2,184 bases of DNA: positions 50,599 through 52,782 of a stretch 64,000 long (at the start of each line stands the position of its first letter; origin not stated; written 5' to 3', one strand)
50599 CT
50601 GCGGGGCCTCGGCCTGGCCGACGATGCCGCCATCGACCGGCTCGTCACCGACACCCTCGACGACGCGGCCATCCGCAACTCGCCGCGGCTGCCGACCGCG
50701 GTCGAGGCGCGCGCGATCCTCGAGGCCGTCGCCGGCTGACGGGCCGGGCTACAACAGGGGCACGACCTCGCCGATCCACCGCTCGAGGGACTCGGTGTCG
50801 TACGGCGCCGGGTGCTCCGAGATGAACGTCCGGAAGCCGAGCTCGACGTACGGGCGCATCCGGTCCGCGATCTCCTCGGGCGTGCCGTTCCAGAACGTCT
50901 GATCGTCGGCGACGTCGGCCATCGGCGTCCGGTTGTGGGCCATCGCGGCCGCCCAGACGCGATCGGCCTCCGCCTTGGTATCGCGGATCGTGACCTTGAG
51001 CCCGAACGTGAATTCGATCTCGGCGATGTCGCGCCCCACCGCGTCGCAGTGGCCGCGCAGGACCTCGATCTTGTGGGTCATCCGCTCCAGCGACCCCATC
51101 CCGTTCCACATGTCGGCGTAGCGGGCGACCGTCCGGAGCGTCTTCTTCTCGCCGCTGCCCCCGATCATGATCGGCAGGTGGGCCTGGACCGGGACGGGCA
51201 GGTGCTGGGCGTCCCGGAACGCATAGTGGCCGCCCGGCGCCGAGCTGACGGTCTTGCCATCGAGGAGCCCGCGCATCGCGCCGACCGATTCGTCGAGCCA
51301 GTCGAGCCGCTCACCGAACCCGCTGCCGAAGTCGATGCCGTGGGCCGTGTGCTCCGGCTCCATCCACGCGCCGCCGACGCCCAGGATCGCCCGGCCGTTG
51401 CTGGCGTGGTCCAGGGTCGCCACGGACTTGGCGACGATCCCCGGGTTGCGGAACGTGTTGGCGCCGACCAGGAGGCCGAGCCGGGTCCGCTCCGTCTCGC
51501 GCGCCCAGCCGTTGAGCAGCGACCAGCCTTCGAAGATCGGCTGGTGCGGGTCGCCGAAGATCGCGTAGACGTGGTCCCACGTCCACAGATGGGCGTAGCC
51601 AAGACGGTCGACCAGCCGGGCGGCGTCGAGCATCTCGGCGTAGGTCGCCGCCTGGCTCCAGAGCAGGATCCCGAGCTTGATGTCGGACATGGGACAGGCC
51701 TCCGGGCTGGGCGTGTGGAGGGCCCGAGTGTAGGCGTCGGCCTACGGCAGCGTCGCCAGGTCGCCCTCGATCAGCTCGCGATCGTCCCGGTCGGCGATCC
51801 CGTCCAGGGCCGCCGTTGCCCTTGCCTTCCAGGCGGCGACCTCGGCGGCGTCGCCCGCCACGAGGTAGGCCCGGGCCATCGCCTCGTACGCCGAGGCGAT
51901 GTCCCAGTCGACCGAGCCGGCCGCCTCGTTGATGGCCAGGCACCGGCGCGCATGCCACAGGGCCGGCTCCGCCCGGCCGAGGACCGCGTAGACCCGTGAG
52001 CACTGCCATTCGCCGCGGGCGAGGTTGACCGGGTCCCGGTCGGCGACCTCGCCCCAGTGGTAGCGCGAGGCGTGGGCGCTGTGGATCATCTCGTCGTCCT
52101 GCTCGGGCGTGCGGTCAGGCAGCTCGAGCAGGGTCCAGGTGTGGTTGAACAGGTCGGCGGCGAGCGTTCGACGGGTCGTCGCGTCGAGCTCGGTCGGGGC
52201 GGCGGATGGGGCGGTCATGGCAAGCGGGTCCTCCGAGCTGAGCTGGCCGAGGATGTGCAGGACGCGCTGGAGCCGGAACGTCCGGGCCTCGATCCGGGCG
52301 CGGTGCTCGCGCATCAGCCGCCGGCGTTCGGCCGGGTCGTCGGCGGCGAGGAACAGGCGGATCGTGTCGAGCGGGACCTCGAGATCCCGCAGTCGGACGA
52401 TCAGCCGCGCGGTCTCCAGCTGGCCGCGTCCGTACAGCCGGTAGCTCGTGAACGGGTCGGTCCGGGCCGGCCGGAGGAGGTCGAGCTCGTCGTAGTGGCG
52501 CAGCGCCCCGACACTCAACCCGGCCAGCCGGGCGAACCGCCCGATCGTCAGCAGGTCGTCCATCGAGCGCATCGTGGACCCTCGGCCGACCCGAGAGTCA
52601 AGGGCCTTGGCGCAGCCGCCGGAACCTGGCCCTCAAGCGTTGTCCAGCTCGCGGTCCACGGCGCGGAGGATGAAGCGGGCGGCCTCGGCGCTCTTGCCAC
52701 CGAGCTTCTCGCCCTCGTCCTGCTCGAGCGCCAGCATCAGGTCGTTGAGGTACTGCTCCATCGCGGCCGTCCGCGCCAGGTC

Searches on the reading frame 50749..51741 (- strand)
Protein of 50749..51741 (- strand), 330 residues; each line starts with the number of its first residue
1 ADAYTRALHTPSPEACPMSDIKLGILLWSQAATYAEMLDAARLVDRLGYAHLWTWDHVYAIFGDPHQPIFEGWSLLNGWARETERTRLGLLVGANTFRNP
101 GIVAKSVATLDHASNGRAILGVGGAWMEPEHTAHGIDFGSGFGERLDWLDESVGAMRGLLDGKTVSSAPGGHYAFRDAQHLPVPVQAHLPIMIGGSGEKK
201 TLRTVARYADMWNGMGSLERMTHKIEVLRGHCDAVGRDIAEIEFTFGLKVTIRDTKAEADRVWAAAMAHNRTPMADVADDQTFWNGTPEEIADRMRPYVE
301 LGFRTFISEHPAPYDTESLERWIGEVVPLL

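Call 24: search_protein_families(library=pfam, proteins=[window:50749-51741:-], max_evalue=0.0001)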
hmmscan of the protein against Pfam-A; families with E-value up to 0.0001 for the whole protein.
window:50749-51741:- (330 aa): 1 family
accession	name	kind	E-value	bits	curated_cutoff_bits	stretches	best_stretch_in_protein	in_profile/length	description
PF00296.26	Bac_luciferase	-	1.1e-45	156.9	27.9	1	31-304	19-313/314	Luciferase-like monooxygenase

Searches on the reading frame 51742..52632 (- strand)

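Call 24: search_protein_families(library=pfam, proteins=[window:51742-52632:-], max_evalue=0.0001)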
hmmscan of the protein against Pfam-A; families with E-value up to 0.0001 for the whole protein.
window:51742-52632:- (296 aa): 2 families
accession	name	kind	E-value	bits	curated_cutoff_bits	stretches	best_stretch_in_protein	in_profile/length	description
PF13411.12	MerR_1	-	7.3e-11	42.5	21.6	1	29-96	2-67/69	MerR HTH family regulatory protein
PF00376.29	MerR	-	4.6e-08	33.2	28.2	1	29-59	1-32/38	MerR family regulatory protein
